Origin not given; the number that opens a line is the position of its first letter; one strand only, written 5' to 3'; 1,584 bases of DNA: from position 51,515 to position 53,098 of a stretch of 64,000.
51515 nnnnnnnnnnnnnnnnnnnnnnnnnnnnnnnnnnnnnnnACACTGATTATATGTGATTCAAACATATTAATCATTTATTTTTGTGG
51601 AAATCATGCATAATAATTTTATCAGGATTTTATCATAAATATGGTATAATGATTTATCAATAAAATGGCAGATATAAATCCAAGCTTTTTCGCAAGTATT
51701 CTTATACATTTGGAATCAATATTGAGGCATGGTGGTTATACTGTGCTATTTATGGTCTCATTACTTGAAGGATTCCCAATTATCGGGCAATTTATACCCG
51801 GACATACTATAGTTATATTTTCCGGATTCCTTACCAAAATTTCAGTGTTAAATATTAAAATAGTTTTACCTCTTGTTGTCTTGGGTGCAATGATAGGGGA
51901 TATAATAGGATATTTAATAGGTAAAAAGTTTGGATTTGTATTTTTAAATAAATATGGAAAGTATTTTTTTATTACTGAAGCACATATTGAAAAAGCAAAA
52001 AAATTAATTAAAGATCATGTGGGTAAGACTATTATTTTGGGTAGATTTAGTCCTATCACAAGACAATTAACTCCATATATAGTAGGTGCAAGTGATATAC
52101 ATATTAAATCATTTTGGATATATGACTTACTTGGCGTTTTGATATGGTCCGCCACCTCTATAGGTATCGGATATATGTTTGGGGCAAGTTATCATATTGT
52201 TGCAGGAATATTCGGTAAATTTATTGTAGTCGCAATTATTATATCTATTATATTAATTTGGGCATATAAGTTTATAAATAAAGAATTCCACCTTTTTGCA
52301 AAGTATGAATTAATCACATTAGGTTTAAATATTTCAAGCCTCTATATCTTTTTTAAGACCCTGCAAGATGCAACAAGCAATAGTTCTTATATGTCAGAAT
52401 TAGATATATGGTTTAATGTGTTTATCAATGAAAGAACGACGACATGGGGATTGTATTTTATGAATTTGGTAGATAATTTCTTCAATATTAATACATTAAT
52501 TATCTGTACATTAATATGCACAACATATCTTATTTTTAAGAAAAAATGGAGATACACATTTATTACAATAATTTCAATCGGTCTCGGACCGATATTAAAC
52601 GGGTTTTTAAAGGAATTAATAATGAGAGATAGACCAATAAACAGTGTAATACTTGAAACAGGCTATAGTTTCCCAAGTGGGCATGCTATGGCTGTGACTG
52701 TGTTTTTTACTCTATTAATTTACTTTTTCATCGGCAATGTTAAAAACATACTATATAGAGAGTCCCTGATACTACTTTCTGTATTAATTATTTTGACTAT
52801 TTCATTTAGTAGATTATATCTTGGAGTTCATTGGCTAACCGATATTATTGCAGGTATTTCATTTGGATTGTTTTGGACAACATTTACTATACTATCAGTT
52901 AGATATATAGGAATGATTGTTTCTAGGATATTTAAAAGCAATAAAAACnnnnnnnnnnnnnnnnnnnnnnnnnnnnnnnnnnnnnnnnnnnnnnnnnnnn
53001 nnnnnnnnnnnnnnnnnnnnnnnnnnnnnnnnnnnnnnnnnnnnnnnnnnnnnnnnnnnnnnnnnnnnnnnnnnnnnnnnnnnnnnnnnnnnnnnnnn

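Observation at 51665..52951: DedA-PAP2 fusion: possible undecaprenyl-phosphate flippase fused to a lipid pyrophosphatase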

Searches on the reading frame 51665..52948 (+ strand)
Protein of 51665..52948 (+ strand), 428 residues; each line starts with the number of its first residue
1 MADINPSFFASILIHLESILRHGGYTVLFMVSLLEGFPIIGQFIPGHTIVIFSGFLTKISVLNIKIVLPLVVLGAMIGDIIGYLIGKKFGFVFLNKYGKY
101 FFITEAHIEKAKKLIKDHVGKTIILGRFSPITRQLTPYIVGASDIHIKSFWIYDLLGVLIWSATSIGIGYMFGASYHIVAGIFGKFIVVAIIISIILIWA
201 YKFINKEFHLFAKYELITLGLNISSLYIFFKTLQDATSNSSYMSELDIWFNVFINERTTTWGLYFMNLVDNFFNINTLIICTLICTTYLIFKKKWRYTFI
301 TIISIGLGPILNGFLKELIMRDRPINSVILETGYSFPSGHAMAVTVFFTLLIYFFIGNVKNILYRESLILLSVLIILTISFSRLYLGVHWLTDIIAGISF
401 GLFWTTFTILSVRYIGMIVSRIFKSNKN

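Call 3: search_protein_families(library=pfam, proteins=[window:51665-52948:+], max_evalue=0.1)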
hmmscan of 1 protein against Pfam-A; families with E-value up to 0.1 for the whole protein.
window:51665-52948:+ (428 aa): 3 families
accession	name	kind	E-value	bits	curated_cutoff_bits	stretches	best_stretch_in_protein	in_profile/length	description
PF09335.16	VTT_dom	-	6e-18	65.9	33.9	1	44-170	1-122/123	VTT domain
PF01569.27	PAP2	-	1.8e-17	63.8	27.2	1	300-414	4-127/130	PAP2 superfamily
PF14378.12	PAP2_3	-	0.00013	22.3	27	1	329-401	120-184/190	PAP2 superfamily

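Call 4: search_protein_families(library=ncbifam, proteins=[window:51665-52948:+], max_evalue=0.1)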
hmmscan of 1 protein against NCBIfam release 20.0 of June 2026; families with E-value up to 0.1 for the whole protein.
window:51665-52948:+ (428 aa): 6 families
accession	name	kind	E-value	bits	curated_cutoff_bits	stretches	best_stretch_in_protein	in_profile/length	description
NF008102.0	PRK10847.1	equivalog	1.9e-23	83.4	236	1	10-197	12-201/219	DedA family protein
NF052604.1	UndecprPTUtpABac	equivalog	1.7e-15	57.6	250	1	42-205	27-190/198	undecaprenyl phosphate transporter UptA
NF052605.1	UndecprPTUptAStph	equivalog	2.2e-13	50.7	300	1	18-203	7-195/197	undecaprenyl phosphate transporter UptA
NF047884.1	UdeprDiPSep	equivalog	2.1e-09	37.6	250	1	245-408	24-183/188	undecaprenyl-diphosphatase SepP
NF007975.0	PRK10699.1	equivalog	1.6e-07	31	261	1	331-416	154-235/254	phosphatidylglycerophosphatase B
NF008813.0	PRK11837.1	equivalog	8.7e-07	29.1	229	1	331-420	100-180/202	undecaprenyl-diphosphate phosphatase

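Call 5: find_homologous_proteins(query=window:51665-52948:+)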
Query window:51665-52948:+ (428 aa): 1928 proteins with E <= 0.001 among 8000 candidates; the best 120 are listed.
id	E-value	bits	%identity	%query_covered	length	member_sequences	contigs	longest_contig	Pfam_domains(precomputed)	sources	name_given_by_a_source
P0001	1.9e-271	919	100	100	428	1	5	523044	PF01569.28,PF09335.17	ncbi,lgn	-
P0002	1.3e-177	609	66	98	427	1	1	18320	PF01569.28,PF09335.17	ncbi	-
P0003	7.7e-176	604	63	98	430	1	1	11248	PF01569.28,PF09335.17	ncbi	-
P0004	2.0e-159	549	60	98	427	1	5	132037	PF01569.28,PF09335.17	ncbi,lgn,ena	-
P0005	6.9e-158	544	57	99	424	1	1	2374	PF01569.28,PF09335.17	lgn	-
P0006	3.7e-156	539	58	98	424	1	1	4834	PF01569.28,PF09335.17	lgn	-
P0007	5.8e-156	538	59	96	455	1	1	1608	PF01569.28,PF09335.17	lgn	-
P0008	1.3e-150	520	54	99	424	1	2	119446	PF01569.28,PF09335.17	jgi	jgi:undecaprenyl-diphosphatase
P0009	6.5e-150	518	55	98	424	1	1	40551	PF01569.28,PF09335.17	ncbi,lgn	-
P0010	3.8e-149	516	55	95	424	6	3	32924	PF01569.28,PF09335.17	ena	-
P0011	5.7e-149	515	55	99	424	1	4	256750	PF01569.28,PF09335.17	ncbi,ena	ncbi:MAG: bifunctional DedA family/phosphatase PAP2 family protein [Patescibacteria group bacterium]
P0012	7.1e-149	515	55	97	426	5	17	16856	PF01569.28,PF09335.17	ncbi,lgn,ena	-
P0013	7.8e-149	515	54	99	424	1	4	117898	PF01569.28,PF09335.17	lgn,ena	-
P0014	2.6e-148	513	55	97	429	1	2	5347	PF01569.28,PF09335.17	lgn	-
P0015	5.9e-148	512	54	98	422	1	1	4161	PF01569.28,PF09335.17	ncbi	-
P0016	5.4e-147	509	56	97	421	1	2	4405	PF01569.28,PF09335.17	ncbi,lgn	-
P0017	2.8e-146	506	52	98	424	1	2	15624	PF01569.28,PF09335.17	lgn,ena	-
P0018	3.5e-146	506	54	96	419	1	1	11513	PF01569.28,PF09335.17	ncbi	-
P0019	8.5e-146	505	55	97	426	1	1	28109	PF01569.28,PF14378.13,PF09335.17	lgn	-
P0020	1.1e-145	504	56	97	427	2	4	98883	PF01569.28,PF09335.17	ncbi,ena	-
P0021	6.0e-145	502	54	100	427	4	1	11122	PF01569.28,PF14378.13,PF09335.17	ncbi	-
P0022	1.6e-144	500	53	98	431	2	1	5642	PF01569.28,PF09335.17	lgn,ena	-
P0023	1.8e-144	500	55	99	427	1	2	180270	PF01569.28,PF14378.13,PF09335.17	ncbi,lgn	-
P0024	3.3e-144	499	53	98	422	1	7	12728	PF01569.28,PF14378.13,PF09335.17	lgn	-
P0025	4.4e-144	499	54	98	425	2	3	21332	PF01569.28,PF09335.17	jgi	jgi:undecaprenyl-diphosphatase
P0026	4.6e-144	499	54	97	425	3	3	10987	PF01569.28,PF09335.17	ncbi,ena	-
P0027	4.8e-144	499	54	96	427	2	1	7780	PF01569.28,PF09335.17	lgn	-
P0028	9.3e-144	498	53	96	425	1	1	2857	PF01569.28,PF09335.17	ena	-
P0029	1.8e-143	497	55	97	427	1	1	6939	PF01569.28,PF14378.13,PF09335.17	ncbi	-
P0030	5.4e-143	495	53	94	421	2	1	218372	PF01569.28,PF09335.17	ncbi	ncbi:MAG: bifunctional DedA family/phosphatase PAP2 family protein [Patescibacteria group bacterium]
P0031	6.0e-143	495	54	96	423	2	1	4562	PF01569.28,PF09335.17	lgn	-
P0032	1.7e-142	494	55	95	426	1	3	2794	PF01569.28,PF09335.17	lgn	-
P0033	1.2e-141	491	53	96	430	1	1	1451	PF01569.28,PF14378.13,PF09335.17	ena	-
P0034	5.0e-141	489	52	97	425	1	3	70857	PF01569.28,PF09335.17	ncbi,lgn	-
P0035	1.0e-140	488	52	98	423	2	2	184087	PF01569.28,PF14378.13,PF09335.17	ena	-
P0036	1.2e-139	484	51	98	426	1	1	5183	PF01569.28,PF09335.17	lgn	-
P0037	1.4e-139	484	50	96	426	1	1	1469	PF01569.28,PF09335.17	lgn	-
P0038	7.4e-139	482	52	97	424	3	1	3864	PF01569.28,PF09335.17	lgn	-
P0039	2.5e-138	480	52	97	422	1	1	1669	PF01569.28,PF09335.17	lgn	-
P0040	8.3e-138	478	52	96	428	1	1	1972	PF01569.28,PF09335.17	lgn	-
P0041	1.9e-137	477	53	97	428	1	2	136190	PF01569.28,PF09335.17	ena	-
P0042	3.2e-137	476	52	98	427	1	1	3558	PF01569.28,PF14378.13,PF09335.17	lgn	-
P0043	1.5e-135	471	53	100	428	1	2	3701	PF01569.28,PF09335.17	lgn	-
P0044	1.8e-135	471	51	97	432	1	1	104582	PF01569.28,PF09335.17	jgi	jgi:membrane protein DedA with SNARE-associated domain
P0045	2.5e-135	470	52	97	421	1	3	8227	PF01569.28,PF09335.17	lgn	-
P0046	1.0e-134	468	51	96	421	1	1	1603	PF01569.28,PF09335.17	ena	-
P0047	2.3e-134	467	52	98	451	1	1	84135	PF01569.28,PF09335.17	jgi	jgi:undecaprenyl-diphosphatase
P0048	9.3e-134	465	50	98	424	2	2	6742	PF01569.28,PF14378.13,PF09335.17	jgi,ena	jgi:undecaprenyl-diphosphatase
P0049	1.0e-133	465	50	98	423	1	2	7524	PF01569.28,PF09335.17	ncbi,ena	-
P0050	5.6e-133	462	51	97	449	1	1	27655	PF01569.28,PF09335.17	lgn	-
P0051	6.1e-133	462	50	99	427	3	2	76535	PF01569.28,PF09335.17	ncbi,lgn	-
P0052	7.0e-133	462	51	98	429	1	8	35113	PF01569.28,PF09335.17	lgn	-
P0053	7.5e-133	462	50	98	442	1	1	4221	PF01569.28,PF09335.17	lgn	-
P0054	7.9e-133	462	53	96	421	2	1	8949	PF01569.28,PF09335.17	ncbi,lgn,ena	-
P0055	1.0e-132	461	52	94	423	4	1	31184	PF01569.28,PF09335.17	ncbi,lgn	-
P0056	1.0e-132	461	52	97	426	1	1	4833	PF01569.28,PF09335.17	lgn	-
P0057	2.1e-132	460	50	97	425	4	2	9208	PF01569.28,PF09335.17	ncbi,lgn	-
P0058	1.0e-131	458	52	98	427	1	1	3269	PF01569.28,PF09335.17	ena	-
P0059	2.1e-131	457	52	97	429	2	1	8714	PF01569.28,PF09335.17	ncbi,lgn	-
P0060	7.5e-131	455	52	95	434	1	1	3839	PF01569.28,PF09335.17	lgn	-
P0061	7.7e-131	455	49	98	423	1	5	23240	PF01569.28,PF09335.17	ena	-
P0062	9.2e-131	455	49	98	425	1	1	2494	PF01569.28,PF09335.17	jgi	-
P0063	1.7e-130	454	52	99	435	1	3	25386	PF01569.28,PF09335.17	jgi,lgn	jgi:undecaprenyl-diphosphatase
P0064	6.9e-130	452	51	90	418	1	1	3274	PF01569.28,PF09335.17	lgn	-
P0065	9.1e-130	452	53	93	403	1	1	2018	PF01569.28,PF09335.17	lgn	-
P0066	1.6e-129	451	50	95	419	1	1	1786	PF01569.28,PF09335.17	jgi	-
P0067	5.5e-129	449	52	98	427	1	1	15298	PF01569.28,PF09335.17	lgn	-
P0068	6.2e-129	449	51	99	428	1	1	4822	PF01569.28,PF09335.17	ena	-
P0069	1.1e-128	448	51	97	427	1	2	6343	PF01569.28,PF09335.17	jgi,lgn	jgi:undecaprenyl-diphosphatase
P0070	6.3e-127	442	50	97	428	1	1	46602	PF01569.28,PF09335.17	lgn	-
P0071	6.8e-127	442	50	97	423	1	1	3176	PF01569.28,PF09335.17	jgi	-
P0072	8.6e-127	442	50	97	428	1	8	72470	PF01569.28,PF09335.17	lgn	-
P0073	1.1e-126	442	52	92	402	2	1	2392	PF01569.28,PF14378.13,PF09335.17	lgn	-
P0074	1.3e-126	441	50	99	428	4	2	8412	PF01569.28,PF09335.17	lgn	-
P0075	1.4e-126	441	49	95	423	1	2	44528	PF01569.28,PF09335.17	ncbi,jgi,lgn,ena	jgi:undecaprenyl-diphosphatase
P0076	1.7e-126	441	52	97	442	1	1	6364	PF01569.28,PF09335.17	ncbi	-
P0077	6.2e-126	439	50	98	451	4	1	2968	PF01569.28,PF09335.17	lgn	-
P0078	7.9e-126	439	50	97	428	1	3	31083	PF01569.28,PF09335.17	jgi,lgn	jgi:undecaprenyl-diphosphatase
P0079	1.6e-125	438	48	97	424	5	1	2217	PF01569.28,PF09335.17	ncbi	-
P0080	1.9e-124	434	50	97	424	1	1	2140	PF01569.28,PF14378.13,PF09335.17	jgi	jgi:undecaprenyl-diphosphatase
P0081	5.5e-124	433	49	97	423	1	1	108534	PF01569.28,PF09335.17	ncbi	-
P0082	1.4e-121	425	49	95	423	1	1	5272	PF01569.28,PF09335.17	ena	-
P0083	9.5e-121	422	48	98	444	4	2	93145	PF01569.28,PF09335.17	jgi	-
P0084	1.2e-120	422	48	91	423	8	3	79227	PF01569.28,PF09335.17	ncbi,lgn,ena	-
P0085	2.0e-120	421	48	93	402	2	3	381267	PF01569.28,PF09335.17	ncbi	-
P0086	8.9e-120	419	47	91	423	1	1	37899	PF01569.28,PF09335.17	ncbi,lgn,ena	-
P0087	4.2e-118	413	47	93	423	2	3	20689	PF01569.28,PF09335.17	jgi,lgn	-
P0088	6.7e-117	409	45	96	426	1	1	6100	PF01569.28,PF09335.17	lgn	-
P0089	2.1e-115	404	45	93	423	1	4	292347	PF01569.28,PF09335.17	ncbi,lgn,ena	-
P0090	3.4e-115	404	44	95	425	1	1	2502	PF01569.28,PF09335.17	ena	-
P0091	1.7e-112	395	42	95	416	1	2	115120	PF01569.28,PF09335.17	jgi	jgi:membrane protein DedA with SNARE-associated domain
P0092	1.1e-111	392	45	95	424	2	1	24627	PF01569.28,PF09335.17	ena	-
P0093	9.8e-109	382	42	94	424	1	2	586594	PF01569.28,PF09335.17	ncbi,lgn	ncbi:MAG: bifunctional DedA family/phosphatase PAP2 family protein [Patescibacteria group bacterium]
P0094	1.3e-107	379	56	49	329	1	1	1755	PF01569.28,PF09335.17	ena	-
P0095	9.0e-107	376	44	97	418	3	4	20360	PF01569.28,PF09335.17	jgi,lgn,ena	-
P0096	1.0e-106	376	44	95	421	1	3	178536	PF01569.28,PF09335.17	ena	-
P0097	1.3e-106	376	43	96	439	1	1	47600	PF01569.28,PF09335.17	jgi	jgi:membrane protein DedA with SNARE-associated domain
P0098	1.6e-106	375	42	97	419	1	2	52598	PF01569.28,PF09335.17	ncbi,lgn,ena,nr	ncbi:MAG: phosphatase PAP2 family protein [Candidatus Taylorbacteria bacterium]|nr:phosphatase PAP2 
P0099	4.3e-106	374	42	97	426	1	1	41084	PF01569.28,PF09335.17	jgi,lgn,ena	-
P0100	6.2e-106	373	42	97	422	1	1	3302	PF01569.28,PF09335.17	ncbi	-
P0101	1.5e-105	372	43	97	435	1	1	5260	PF01569.28,PF09335.17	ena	-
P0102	2.2e-105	371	43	95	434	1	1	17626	PF01569.28,PF09335.17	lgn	-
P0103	3.3e-105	371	43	97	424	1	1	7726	PF01569.28,PF09335.17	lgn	-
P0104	1.8e-104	368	42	99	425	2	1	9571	PF01569.28,PF09335.17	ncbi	ncbi:MAG: hypothetical protein RIT04_466 [Candidatus Parcubacteria bacterium]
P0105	8.1e-104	366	42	96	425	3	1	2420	PF01569.28,PF09335.17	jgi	jgi:undecaprenyl-diphosphatase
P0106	1.1e-103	366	43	96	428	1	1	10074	PF01569.28,PF09335.17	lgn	-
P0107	1.9e-103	365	42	93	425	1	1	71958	PF01569.28,PF09335.17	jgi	jgi:membrane protein DedA with SNARE-associated domain/membrane-associated phospholipid phosphatase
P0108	9.3e-103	363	43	94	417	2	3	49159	PF01569.28,PF09335.17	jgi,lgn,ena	jgi:undecaprenyl-diphosphatase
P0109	1.1e-102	363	41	96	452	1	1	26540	PF01569.28,PF09335.17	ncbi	-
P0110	2.4e-102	361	40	95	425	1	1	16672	PF01569.28,PF09335.17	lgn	-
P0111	5.9e-102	360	40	99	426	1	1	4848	PF01569.28,PF09335.17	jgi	jgi:undecaprenyl-diphosphatase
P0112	9.0e-102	360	44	96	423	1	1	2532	PF01569.28,PF09335.17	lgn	-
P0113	1.3e-101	359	42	97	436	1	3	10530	PF01569.28,PF09335.17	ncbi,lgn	-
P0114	2.1e-101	358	41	97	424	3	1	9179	PF01569.28,PF09335.17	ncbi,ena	ncbi:MAG: bifunctional DedA family/phosphatase PAP2 family protein [Candidatus Taylorbacteria bacter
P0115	2.9e-101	358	42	96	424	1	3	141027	PF01569.28,PF09335.17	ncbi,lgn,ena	ncbi:MAG: bifunctional DedA family/phosphatase PAP2 family protein [Patescibacteria group bacterium]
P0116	4.7e-101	357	42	96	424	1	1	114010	PF01569.28,PF09335.17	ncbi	-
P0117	1.3e-100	356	43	95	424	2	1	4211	PF01569.28,PF09335.17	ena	-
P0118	1.8e-100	355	39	95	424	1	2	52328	PF01569.28,PF09335.17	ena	-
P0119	2.2e-100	355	41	95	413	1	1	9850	PF01569.28,PF09335.17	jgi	jgi:undecaprenyl-diphosphatase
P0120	3.1e-100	354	41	98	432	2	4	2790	PF01569.28,PF09335.17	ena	-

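Call 14: search_solved_structures(query=window:51665-52948:+, max_evalue=1, show_alignments=4)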
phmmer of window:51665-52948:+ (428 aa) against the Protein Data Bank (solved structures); distinct sequences matched with E-value up to 1: 6.
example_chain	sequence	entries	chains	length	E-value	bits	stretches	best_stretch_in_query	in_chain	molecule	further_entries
5jki_A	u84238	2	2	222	8.1e-16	61.4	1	279-403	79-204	Putative lipid phosphate phosphatase YodM | Phosphatidylglycerophosphatase B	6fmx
4px7_A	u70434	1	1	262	0.0012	21.3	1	330-402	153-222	Phosphatidylglycerophosphatase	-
5jwy_A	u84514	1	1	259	0.0012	21.3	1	330-402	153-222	Phosphatidylglycerophosphatase B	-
8bm3_A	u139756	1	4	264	0.032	16.6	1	330-402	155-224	Phosphatidylglycerophosphatase B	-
7o0u_AA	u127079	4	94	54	0.31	13.4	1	172-215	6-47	LHh-alpha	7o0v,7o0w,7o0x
7o0v_AC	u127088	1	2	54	0.32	13.4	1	172-215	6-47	LHh-alpha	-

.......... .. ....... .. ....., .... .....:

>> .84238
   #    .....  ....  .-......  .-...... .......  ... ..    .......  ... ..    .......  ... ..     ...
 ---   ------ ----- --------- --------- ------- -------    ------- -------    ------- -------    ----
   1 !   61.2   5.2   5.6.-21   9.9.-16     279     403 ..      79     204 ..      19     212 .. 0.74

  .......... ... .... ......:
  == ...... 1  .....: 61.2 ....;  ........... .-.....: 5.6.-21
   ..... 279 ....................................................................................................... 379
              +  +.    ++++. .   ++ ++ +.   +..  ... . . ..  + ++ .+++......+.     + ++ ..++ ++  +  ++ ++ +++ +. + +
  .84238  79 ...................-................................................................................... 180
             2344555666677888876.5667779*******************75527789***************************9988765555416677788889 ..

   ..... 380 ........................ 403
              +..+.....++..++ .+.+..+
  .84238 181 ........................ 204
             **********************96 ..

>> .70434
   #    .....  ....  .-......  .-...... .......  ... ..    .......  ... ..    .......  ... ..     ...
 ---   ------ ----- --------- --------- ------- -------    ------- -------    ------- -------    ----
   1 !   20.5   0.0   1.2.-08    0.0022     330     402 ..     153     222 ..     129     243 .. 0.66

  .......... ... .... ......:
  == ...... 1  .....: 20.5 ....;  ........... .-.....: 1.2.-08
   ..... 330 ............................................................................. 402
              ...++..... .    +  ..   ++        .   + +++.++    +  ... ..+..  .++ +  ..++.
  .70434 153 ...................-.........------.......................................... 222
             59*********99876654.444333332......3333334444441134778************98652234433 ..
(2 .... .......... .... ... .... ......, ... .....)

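Call 23: predict_structure(alignment_id=A1)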
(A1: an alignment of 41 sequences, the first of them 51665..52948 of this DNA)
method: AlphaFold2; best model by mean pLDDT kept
length: 428 residues; sequences in the alignment: 41
mean_pLDDT: 90.2   pTM: 0.79
mean pLDDT of the five models: 90.2, 89.8, 87.7, 86.5, 86.2
residues with pLDDT >= 90: 281; 70-90: 136; 50-70: 8; < 50: 3
segments of 3 or more residues with pLDDT < 50: 1-3
pLDDT, mean of each block of 10 residues (from residue 1): 61 81 88 89 87 92 94 96 94 87 83 89 89 88 93 96 96 85 85 91 78 80 96 88 90 94 96 95 96 96 95 92 85 91 97 91 96 97 95 97 97 89 79
secondary structure, 60 per line:
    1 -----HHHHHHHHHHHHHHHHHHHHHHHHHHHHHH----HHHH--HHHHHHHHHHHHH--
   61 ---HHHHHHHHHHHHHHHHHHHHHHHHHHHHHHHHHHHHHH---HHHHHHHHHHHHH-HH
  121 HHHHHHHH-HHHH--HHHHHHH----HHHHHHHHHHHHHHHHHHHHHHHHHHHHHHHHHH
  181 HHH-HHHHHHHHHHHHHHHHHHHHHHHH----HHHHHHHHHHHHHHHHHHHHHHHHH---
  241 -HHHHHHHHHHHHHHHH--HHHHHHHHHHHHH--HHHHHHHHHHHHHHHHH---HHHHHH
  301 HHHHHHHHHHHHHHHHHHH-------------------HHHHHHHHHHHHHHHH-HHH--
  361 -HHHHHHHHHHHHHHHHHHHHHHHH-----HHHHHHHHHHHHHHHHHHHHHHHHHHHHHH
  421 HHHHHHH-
elements in order: H6-35 H40-43 H46-58 H64-101 H105-117 H119-128 H130-133 H136-142 H147-183 H185-208 H213-237 H242-257 H260-272 H275-291 H295-319 H339-354 H362-385 H391-427
